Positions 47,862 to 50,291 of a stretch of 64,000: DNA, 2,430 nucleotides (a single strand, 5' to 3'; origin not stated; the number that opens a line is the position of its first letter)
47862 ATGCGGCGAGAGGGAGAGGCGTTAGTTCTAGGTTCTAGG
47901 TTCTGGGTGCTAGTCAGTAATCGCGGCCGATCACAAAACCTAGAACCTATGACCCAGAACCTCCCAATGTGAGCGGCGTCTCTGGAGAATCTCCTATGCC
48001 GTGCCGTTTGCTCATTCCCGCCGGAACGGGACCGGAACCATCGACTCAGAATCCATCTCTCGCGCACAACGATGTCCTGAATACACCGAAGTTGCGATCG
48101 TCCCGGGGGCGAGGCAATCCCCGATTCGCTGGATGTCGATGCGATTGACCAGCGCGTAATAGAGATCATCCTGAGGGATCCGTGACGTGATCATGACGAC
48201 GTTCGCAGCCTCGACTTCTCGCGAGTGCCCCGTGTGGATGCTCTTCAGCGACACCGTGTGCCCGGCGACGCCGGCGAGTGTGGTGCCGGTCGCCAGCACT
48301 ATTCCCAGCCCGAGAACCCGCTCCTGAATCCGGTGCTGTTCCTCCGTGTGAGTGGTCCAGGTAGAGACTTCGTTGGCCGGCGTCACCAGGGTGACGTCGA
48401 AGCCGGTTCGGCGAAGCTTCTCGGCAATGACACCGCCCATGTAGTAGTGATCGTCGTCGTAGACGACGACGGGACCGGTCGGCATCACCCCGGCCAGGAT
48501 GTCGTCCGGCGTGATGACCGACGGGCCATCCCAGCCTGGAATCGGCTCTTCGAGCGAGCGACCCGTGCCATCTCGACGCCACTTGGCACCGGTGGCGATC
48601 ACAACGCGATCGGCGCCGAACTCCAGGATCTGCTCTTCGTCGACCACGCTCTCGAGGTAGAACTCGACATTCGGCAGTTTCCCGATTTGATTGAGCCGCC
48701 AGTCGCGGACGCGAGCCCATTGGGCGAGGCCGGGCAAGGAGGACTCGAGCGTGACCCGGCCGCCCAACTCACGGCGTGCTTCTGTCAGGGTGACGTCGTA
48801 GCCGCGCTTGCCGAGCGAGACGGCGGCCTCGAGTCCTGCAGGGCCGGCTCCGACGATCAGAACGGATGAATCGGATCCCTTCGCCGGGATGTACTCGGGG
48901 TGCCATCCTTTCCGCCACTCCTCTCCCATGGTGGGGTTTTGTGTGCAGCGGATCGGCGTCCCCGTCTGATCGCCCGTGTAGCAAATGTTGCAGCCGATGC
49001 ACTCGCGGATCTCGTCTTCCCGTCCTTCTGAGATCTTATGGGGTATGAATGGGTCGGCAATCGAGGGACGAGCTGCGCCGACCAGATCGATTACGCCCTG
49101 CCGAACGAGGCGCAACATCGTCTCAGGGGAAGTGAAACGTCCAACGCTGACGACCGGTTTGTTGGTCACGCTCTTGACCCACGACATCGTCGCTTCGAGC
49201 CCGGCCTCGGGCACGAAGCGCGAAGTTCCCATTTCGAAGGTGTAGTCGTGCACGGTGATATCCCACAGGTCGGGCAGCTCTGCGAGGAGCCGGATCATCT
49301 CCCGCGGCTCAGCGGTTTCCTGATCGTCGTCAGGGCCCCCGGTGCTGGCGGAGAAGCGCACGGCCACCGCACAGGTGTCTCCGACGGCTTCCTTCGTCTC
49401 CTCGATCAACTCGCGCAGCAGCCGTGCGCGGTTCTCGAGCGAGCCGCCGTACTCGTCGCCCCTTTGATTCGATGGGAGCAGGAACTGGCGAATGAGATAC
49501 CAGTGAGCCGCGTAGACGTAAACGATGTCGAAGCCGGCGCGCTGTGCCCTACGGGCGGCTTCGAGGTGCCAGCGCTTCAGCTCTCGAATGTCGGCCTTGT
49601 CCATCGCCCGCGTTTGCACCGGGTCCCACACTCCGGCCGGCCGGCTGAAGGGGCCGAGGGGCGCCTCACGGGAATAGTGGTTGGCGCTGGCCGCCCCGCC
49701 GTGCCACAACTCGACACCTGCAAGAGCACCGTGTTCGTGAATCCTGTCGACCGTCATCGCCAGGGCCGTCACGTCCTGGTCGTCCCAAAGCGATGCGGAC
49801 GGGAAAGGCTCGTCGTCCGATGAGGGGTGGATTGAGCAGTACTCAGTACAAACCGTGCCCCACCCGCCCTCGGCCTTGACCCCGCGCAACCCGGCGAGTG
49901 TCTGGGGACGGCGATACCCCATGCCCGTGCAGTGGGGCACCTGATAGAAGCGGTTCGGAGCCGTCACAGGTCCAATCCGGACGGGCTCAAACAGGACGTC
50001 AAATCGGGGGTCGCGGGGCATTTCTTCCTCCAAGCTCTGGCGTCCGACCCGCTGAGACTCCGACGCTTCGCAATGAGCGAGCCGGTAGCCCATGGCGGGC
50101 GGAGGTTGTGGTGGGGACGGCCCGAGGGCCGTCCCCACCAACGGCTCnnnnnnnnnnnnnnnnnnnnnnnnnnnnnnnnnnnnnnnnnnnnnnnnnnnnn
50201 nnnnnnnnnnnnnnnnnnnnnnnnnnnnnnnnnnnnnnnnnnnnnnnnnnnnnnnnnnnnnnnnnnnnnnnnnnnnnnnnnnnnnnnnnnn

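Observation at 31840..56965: Internally duplicated amine/methylamine catabolic island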

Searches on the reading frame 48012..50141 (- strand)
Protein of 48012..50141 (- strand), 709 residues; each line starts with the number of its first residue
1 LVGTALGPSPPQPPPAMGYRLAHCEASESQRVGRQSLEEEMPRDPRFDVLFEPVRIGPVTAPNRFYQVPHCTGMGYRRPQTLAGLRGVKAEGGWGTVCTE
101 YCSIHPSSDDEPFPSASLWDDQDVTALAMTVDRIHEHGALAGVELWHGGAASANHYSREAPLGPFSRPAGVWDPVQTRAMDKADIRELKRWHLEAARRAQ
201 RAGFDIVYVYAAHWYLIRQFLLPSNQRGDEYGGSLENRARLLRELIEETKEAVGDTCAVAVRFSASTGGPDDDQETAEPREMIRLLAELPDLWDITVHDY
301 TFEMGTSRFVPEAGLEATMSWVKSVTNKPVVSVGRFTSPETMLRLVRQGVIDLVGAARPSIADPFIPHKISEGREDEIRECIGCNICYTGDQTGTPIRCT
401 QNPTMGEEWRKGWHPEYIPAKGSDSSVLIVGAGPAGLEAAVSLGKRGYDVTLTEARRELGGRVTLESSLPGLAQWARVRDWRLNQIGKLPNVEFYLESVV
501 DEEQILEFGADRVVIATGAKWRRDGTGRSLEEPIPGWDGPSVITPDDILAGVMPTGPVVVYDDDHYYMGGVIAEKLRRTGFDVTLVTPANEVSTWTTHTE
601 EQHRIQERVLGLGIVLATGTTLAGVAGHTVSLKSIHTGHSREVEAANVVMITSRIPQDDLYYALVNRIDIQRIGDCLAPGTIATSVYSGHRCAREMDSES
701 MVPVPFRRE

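Call 5: search_protein_families(library=pfam, proteins=[window:48012-50141:-])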
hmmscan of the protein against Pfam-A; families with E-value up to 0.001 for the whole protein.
window:48012-50141:- (709 aa): 13 families
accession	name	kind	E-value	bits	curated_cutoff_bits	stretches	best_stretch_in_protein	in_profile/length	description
PF00724.26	Oxidored_FMN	-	3e-70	237.6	27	1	50-377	2-342/342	NADH:flavin oxidoreductase / NADH oxidase family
PF07992.20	Pyr_redox_2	-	1.3e-15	58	26.1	1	426-523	2-113/291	Pyridine nucleotide-disulphide oxidoreductase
PF13450.12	NAD_binding_8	-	7.9e-11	42.5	21.9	1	429-466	1-38/68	NAD(P)-binding Rossmann-like domain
PF00070.33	Pyr_redox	-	1.1e-08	35.9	22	1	426-460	1-35/82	Pyridine nucleotide-disulphide oxidoreductase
PF12831.13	FAD_oxidored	-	6e-08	32.8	27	1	427-475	2-50/416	FAD dependent oxidoreductase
PF22620.2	OYE-like_second_a-b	-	1.9e-05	25.1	25.5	1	543-620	1-78/128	OYE-like second alpha/beta domain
PF03486.20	HI0933_like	-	2e-05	24.6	50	1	426-463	2-39/244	HI0933-like protein Rossmann domain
PF01494.25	FAD_binding_3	-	5e-05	23.1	22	1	425-458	2-35/349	FAD binding domain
PF01134.28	GIDA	-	0.00012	21.8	22.1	1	427-460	2-35/391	Glucose inhibited division protein A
PF00890.30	FAD_binding_2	-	0.00018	21.2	20.4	1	427-462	2-37/414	FAD binding domain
PF01946.23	Thi4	-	0.00033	20.4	26.2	1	424-463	17-57/235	Thi4 family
PF01593.30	Amino_oxidase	-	0.00085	19.1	19.8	0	435-464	2-31/443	Flavin containing amine oxidoreductase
PF01266.30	DAO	-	0.00087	19.4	27.9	0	427-461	2-36/353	FAD dependent oxidoreductase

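Call 7: search_protein_families(library=ncbifam, proteins=[window:48012-50141:-], max_evalue=1e-10)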
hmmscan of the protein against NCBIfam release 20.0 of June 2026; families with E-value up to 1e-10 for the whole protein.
window:48012-50141:- (709 aa): 8 families
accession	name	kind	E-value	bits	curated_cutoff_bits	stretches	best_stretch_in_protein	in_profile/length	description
TIGR03997.1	mycofact_OYE_2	equivalog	1.1e-112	377.6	793.15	1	50-695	2-644/645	mycofactocin system FadH/OYE family oxidoreductase 2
NF041087.1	bile_acid_BaiCD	equivalog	2.7e-73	247.1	825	1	47-695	1-641/642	bile acid Fe-S flavoenzyme BaiCD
NF045599.1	bili_reduct_long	exception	9.2e-60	202.6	750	1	50-695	1-640/641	bilirubin reductase, long form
TIGR03996.1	mycofact_OYE_1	hypoth_equivalog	2.3e-58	198.2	627.9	1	59-691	11-631/633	mycofactocin system FadH/OYE family oxidoreductase 1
NF045592.1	bili_reduct_N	equivalog_domain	4.1e-33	115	425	1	50-401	2-362/363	bilirubin reductase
NF010047.0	PRK13523.1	equivalog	5.9e-31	107.7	431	1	87-379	46-329/339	NADPH dehydrogenase NamA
NF006101.0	PRK08255.1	equivalog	1.8e-26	92.5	1078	1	41-364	390-724/768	bifunctional salicylyl-CoA 5-hydroxylase/oxidoreductase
NF007899.0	PRK10605.1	subfamily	8.4e-24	84.5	403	1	49-372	5-339/365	N-ethylmaleimide reductase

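Call 20: search_solved_structures(query=window:48012-50021:-, max_evalue=1e-20)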
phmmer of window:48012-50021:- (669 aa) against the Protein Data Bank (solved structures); distinct sequences matched with E-value up to 1e-20: 68 (the best 60 are shown).
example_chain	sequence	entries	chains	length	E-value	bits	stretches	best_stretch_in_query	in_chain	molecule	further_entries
3k30_A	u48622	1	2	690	4.2e-225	752.1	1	7-669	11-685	Histamine dehydrogenase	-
6de6_A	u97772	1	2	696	2e-207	693.7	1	3-669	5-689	Histamine dehydrogenase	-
6l6j_A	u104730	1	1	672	4.3e-207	692.6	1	3-653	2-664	Oxidored_FMN domain-containing protein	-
1djn_A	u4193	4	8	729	7e-165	553.1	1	3-550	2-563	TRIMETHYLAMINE DEHYDROGENASE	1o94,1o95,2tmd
1djq_A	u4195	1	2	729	1.3e-163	548.9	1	3-550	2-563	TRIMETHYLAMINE DEHYDROGENASE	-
6qkg_A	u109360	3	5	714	3e-52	180.9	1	49-653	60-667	NCR A | NCR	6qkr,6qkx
1ps9_A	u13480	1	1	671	5.3e-37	130.5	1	9-519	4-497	2,4-dienoyl-CoA reductase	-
8uaj_A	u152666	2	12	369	2.5e-28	101.8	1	2-330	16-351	NADPH dehydrogenase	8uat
7o0t_A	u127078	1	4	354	4.6e-28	101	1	10-330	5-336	NADH:flavin oxidoreductase/NADH oxidase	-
3gr7_A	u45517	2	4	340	1.2e-27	99.5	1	9-330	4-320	NADPH dehydrogenase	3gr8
3hf3_A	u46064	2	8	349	1.8e-27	99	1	9-330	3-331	Chromate reductase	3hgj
9iuv_A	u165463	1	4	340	2.1e-27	98.8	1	9-330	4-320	NADPH dehydrogenase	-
7qfx_B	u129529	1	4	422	2.2e-27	98.7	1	9-326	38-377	NADH-dependent flavin oxidoreductase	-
5ogt_A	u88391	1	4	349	9e-27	96.7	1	47-330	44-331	Chromate reductase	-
5nux_A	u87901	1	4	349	1.2e-26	96.2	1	47-330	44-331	Chromate reductase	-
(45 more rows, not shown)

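Call 23: search_solved_structures(query=window:48012-50021:-, max_evalue=1e-150, show_alignments=4)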
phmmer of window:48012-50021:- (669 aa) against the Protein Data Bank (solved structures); distinct sequences matched with E-value up to 1e-150: 5.
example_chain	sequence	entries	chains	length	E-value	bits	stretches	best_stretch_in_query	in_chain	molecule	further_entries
3k30_A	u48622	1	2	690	4.2e-225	752.1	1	7-669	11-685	Histamine dehydrogenase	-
6de6_A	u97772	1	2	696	2e-207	693.7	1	3-669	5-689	Histamine dehydrogenase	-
6l6j_A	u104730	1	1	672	4.3e-207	692.6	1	3-653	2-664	Oxidored_FMN domain-containing protein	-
1djn_A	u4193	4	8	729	7e-165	553.1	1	3-550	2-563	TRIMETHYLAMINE DEHYDROGENASE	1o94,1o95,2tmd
1djq_A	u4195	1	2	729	1.3e-163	548.9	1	3-550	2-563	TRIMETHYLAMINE DEHYDROGENASE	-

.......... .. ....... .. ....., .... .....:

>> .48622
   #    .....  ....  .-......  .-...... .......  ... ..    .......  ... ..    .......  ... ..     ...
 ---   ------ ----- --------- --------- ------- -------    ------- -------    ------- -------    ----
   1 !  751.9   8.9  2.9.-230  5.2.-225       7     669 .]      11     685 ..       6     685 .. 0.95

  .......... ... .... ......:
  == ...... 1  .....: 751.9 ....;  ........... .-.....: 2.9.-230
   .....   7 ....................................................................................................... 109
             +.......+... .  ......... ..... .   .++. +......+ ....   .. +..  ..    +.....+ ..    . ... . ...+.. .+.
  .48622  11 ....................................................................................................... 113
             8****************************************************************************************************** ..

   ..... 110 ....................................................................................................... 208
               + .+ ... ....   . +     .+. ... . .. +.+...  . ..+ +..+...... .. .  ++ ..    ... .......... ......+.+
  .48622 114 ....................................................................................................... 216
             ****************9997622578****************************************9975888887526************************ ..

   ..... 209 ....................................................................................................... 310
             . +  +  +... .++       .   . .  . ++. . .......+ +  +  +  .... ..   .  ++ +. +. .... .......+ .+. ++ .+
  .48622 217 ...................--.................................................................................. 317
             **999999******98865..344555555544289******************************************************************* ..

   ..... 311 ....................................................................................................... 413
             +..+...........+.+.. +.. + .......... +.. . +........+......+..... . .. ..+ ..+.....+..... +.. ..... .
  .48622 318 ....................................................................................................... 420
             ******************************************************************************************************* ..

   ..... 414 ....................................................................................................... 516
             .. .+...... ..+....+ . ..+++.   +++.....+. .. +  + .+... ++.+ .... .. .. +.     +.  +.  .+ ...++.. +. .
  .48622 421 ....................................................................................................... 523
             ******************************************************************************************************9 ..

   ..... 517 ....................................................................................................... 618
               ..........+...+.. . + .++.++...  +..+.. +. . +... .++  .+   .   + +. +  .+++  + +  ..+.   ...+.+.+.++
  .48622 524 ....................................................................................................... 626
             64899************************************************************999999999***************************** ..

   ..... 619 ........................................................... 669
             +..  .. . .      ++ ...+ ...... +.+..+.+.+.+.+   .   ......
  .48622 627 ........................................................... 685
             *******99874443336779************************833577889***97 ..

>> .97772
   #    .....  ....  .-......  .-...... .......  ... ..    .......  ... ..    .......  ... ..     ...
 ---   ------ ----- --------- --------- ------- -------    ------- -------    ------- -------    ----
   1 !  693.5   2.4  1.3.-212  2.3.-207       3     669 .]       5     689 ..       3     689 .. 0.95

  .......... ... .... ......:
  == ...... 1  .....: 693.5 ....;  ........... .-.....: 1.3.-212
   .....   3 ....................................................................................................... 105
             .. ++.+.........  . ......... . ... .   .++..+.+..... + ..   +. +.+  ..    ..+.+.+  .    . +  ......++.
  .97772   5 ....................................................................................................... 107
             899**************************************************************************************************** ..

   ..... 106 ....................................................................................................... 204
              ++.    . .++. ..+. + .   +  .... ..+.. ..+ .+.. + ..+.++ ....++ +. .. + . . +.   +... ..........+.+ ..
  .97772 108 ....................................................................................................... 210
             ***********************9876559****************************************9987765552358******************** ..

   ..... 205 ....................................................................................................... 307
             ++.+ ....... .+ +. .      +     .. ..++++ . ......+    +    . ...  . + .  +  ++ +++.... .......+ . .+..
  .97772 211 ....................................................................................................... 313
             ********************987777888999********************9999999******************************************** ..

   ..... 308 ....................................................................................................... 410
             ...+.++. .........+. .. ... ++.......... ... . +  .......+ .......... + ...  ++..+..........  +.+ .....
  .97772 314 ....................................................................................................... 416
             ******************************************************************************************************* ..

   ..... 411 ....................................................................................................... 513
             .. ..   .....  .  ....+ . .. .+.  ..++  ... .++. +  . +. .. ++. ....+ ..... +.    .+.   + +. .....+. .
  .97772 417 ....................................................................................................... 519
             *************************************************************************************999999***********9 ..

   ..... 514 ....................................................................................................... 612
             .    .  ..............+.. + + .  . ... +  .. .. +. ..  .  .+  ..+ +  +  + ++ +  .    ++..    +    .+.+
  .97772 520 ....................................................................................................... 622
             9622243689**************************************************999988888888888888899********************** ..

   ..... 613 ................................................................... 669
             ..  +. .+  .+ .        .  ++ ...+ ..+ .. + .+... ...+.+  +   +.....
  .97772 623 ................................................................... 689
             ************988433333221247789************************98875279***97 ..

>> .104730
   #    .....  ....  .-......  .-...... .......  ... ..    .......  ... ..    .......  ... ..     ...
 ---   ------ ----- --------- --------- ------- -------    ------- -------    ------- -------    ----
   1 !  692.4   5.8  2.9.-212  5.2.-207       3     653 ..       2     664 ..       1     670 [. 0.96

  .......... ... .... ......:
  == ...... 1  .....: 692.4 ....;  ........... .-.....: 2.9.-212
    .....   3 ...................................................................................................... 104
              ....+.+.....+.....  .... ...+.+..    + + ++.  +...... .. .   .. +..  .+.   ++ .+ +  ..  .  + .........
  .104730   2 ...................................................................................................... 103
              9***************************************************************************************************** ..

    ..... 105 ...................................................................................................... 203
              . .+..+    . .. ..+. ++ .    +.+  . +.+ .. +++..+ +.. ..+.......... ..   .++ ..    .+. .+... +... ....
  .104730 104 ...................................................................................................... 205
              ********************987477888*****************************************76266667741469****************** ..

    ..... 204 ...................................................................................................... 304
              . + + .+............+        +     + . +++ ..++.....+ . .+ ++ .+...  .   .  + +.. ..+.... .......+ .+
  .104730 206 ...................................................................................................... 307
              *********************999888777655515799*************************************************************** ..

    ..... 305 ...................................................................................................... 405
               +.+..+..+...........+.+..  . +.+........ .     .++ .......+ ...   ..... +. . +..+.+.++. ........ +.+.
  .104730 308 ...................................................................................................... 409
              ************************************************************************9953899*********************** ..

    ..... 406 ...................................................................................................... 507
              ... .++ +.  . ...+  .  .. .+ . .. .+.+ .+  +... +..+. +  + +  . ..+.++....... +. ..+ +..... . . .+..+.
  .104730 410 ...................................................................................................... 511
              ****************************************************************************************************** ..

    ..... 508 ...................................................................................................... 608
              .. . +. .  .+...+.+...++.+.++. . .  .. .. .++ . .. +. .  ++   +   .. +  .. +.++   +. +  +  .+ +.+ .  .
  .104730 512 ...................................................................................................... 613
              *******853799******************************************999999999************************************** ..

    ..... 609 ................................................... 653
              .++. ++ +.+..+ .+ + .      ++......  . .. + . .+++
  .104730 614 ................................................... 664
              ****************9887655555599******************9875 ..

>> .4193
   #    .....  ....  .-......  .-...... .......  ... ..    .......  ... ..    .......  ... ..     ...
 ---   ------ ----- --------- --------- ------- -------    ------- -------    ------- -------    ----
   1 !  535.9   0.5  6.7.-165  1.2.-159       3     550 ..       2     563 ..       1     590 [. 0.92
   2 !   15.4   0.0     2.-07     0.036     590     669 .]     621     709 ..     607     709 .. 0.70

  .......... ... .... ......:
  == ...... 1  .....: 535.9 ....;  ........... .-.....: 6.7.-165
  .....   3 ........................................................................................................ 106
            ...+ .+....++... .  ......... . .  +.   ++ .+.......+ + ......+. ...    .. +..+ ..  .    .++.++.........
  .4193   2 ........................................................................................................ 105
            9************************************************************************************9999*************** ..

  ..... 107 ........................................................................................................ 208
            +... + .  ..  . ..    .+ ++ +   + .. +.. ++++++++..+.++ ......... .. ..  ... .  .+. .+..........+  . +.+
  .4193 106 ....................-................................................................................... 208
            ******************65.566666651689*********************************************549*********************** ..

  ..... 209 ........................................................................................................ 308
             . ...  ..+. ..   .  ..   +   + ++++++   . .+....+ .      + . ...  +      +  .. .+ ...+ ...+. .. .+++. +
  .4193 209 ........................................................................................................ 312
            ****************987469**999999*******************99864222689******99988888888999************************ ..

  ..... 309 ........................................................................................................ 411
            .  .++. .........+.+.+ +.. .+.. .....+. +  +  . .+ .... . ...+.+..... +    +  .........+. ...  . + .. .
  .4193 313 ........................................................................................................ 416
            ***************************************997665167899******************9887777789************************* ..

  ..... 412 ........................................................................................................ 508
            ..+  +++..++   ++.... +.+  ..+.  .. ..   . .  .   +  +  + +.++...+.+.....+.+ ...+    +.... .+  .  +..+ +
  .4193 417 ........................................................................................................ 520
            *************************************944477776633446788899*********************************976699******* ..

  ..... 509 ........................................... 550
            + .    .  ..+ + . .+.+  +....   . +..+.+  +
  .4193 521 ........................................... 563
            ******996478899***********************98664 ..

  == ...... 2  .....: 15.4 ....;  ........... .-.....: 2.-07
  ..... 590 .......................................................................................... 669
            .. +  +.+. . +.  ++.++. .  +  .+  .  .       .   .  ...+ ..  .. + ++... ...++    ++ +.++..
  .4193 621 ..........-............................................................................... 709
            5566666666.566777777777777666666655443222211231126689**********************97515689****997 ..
